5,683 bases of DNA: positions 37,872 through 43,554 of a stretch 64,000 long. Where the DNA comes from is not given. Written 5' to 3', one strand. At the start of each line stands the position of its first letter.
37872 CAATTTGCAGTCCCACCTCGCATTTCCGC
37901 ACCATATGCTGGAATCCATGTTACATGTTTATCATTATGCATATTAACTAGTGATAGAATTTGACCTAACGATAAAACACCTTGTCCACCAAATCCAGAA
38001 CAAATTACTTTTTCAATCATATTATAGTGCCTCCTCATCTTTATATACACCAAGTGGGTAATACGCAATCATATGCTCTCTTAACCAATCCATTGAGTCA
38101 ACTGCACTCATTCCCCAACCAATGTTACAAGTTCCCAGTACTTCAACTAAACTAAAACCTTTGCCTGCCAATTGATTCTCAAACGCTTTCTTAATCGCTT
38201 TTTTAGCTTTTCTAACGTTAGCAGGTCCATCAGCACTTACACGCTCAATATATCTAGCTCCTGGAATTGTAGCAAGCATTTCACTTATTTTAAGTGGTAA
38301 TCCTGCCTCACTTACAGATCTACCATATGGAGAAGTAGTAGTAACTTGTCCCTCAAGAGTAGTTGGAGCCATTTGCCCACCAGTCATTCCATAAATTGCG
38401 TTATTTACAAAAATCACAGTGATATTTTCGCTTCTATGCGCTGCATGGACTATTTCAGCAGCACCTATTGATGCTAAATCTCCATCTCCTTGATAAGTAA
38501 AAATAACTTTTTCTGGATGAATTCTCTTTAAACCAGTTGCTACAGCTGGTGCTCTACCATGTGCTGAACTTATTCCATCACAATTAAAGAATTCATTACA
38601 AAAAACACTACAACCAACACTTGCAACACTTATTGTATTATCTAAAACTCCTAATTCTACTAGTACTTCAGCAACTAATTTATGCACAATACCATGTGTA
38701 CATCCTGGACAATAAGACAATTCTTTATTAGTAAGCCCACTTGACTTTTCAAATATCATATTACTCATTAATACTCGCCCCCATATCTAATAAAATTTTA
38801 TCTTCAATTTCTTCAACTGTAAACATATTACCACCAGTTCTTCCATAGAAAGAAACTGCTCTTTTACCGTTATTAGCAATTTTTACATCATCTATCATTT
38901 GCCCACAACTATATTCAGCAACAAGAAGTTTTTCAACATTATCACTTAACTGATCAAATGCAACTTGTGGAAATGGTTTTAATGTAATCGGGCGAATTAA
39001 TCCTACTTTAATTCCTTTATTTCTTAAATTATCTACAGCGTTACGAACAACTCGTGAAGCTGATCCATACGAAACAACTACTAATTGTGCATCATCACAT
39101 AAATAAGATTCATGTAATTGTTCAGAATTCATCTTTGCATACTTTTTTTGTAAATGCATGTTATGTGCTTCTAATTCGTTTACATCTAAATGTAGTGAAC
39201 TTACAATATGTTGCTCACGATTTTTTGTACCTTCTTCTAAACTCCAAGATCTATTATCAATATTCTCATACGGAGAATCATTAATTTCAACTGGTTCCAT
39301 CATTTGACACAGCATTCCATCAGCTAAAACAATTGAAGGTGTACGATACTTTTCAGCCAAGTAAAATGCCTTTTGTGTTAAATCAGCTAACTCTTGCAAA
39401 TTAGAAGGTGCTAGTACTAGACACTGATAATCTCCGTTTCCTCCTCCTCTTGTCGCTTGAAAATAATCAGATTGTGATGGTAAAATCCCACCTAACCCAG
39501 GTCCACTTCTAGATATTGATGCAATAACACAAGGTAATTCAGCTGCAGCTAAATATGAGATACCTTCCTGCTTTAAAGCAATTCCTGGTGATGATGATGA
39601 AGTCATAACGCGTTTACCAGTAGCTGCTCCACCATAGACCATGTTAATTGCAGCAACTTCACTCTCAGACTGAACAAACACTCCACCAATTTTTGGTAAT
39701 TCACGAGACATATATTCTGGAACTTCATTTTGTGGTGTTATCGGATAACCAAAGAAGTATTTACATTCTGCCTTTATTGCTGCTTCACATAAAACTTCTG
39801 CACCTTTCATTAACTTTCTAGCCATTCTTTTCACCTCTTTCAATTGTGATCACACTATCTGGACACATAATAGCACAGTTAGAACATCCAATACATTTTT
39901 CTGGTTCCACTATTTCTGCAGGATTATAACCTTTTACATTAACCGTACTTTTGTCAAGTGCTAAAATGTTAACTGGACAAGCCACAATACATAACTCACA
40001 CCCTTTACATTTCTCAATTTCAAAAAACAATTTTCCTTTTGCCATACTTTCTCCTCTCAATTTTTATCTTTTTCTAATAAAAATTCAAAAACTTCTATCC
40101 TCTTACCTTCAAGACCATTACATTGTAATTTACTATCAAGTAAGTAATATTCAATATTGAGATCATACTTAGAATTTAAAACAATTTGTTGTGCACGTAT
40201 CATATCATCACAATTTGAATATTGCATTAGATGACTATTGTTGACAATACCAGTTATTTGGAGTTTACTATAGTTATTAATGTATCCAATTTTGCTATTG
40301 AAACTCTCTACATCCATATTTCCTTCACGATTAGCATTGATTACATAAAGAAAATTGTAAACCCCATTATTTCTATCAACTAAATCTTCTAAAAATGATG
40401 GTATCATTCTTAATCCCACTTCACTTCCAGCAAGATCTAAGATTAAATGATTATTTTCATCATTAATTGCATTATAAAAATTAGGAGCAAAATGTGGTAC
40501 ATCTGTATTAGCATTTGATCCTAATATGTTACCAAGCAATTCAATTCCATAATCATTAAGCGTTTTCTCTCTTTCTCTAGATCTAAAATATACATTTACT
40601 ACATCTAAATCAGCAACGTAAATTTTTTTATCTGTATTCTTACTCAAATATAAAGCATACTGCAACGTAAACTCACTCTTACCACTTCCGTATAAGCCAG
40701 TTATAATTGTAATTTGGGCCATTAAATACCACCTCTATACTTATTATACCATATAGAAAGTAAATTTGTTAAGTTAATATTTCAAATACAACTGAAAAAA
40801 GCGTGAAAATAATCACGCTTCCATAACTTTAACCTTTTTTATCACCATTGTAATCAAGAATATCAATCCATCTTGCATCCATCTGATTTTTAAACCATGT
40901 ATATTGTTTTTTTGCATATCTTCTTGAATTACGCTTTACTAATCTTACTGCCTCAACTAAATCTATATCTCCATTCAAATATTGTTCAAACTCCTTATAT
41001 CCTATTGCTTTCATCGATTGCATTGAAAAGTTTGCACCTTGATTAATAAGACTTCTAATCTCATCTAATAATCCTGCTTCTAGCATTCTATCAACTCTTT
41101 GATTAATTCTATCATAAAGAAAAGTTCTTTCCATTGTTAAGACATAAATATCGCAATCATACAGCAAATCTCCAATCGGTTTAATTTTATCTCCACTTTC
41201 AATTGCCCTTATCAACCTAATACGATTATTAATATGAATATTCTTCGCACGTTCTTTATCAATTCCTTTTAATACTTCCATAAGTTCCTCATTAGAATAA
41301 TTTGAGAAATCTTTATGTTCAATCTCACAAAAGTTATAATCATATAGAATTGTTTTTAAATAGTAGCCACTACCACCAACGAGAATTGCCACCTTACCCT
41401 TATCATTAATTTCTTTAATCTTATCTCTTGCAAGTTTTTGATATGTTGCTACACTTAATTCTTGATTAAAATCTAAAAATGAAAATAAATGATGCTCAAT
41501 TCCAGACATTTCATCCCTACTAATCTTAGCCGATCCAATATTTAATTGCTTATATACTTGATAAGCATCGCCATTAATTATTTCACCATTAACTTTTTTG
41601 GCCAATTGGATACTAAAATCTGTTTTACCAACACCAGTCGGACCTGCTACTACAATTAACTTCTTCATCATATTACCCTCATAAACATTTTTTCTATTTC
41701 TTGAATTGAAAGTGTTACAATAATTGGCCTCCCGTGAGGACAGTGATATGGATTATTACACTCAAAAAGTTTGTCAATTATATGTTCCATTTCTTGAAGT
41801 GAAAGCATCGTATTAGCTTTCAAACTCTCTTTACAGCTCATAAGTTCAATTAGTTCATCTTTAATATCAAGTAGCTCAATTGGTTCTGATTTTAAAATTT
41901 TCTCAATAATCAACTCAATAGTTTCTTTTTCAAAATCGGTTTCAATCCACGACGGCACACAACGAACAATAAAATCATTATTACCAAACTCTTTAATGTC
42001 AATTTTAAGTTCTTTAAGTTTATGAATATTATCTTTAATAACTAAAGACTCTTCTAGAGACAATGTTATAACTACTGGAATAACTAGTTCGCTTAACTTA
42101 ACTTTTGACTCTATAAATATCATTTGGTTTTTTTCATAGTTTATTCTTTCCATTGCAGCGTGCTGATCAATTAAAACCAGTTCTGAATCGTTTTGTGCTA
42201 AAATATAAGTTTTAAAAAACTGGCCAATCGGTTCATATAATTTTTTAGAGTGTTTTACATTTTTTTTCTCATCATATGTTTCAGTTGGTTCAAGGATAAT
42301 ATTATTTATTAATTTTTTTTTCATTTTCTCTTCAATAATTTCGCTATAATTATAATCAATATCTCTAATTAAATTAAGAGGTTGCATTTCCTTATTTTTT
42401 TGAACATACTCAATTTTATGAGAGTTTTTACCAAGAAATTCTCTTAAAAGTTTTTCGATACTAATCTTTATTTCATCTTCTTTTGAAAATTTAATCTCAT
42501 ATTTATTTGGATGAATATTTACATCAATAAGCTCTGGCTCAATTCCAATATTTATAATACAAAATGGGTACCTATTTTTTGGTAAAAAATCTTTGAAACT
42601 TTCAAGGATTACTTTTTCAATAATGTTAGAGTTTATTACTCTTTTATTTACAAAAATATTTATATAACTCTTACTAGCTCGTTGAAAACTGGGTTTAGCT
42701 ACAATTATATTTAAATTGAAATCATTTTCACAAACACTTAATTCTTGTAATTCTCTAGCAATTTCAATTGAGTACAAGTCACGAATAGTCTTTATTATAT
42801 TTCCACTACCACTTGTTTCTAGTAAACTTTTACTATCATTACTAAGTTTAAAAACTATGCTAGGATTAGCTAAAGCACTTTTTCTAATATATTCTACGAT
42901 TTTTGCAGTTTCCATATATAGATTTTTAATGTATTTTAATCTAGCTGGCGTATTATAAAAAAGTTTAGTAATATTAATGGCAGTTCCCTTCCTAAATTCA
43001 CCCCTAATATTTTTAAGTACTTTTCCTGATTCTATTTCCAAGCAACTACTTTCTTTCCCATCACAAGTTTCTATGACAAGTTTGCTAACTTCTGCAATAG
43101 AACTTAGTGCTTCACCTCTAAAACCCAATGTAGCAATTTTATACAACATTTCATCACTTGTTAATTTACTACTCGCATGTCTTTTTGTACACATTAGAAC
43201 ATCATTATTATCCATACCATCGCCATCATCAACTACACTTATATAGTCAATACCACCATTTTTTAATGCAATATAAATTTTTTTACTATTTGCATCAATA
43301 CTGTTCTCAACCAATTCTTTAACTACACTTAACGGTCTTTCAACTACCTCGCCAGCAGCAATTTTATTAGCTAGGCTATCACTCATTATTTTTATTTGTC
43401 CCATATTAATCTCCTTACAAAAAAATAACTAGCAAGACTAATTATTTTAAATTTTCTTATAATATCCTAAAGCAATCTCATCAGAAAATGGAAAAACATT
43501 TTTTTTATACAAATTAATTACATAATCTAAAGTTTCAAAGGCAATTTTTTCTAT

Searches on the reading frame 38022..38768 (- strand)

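Call 18: search_protein_families(library=pfam, proteins=[window:38022-38768:-], max_evalue=0.0001)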
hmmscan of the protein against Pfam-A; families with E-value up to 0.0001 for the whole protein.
window:38022-38768:- (248 aa): 1 family
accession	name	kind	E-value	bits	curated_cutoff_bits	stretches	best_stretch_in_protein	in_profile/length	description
PF02775.26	TPP_enzyme_C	-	9.2e-22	77.9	21.9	1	54-210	5-151/151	Thiamine pyrophosphate enzyme, C-terminal TPP binding domain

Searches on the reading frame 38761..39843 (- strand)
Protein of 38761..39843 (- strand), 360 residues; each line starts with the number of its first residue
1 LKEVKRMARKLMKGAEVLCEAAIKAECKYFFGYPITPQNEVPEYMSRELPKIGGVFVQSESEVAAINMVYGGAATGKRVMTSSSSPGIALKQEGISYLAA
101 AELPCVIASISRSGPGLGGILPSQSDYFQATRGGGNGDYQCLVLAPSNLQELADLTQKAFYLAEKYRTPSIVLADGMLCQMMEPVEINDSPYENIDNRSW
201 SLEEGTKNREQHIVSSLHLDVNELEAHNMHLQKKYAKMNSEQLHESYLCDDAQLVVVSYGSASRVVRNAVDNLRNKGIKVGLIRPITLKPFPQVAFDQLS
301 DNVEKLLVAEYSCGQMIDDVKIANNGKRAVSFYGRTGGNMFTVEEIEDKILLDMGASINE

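Call 18: search_protein_families(library=pfam, proteins=[window:38761-39843:-], max_evalue=0.0001)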
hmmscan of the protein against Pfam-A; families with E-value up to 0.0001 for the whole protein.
window:38761-39843:- (360 aa): 3 families
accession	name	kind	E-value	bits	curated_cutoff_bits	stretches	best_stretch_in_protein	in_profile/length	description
PF01855.24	POR_N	-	8.5e-49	166.8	27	1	20-208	1-187/231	Pyruvate flavodoxin/ferredoxin oxidoreductase, thiamine diP-bdg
PF17147.9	PFOR_II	-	4.3e-24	85.3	27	1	252-346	1-102/102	Pyruvate:ferredoxin oxidoreductase core domain II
PF02780.25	Transketolase_C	-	1.7e-06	28.4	25.9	1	249-310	7-68/124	Transketolase, C-terminal domain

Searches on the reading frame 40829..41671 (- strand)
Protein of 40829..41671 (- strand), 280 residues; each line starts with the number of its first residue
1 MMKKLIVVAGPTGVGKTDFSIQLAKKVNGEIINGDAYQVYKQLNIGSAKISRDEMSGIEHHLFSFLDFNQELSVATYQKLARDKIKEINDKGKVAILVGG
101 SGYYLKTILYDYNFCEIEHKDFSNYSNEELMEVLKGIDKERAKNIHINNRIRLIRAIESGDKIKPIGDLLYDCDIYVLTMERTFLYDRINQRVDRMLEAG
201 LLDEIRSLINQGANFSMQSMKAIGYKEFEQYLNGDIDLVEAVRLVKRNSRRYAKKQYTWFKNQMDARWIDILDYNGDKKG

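Call 18: search_protein_families(library=pfam, proteins=[window:40829-41671:-], max_evalue=0.0001)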
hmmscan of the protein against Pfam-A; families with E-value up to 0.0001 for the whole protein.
window:40829-41671:- (280 aa): 2 families
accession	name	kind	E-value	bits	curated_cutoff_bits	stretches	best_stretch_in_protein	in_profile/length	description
PF01715.23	IPPT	-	5e-69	233.1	23.6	1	38-263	1-243/243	IPP transferase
PF01745.22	IPT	-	5.7e-11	42.7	20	1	5-113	3-111/233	Isopentenyl transferase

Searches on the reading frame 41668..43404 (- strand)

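Call 18: search_protein_families(library=pfam, proteins=[window:41668-43404:-], max_evalue=0.0001)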
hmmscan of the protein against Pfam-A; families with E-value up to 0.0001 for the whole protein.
window:41668-43404:- (578 aa): 4 families
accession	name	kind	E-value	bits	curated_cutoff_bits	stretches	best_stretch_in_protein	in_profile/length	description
PF08676.16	MutL_C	-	3e-33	114.9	25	1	393-534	1-142/142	MutL C terminal dimerisation domain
PF01119.25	DNA_mis_repair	-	9.7e-32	109.5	26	1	207-324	1-118/119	DNA mismatch repair protein, C-terminal domain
PF13589.12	HATPase_c_3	-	1.5e-12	48.1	25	1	26-129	5-108/137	Histidine kinase-, DNA gyrase B-, and HSP90-like ATPase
PF02518.31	HATPase_c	-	5.3e-05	24.1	26.4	0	23-76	5-61/111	Histidine kinase-, DNA gyrase B-, and HSP90-like ATPase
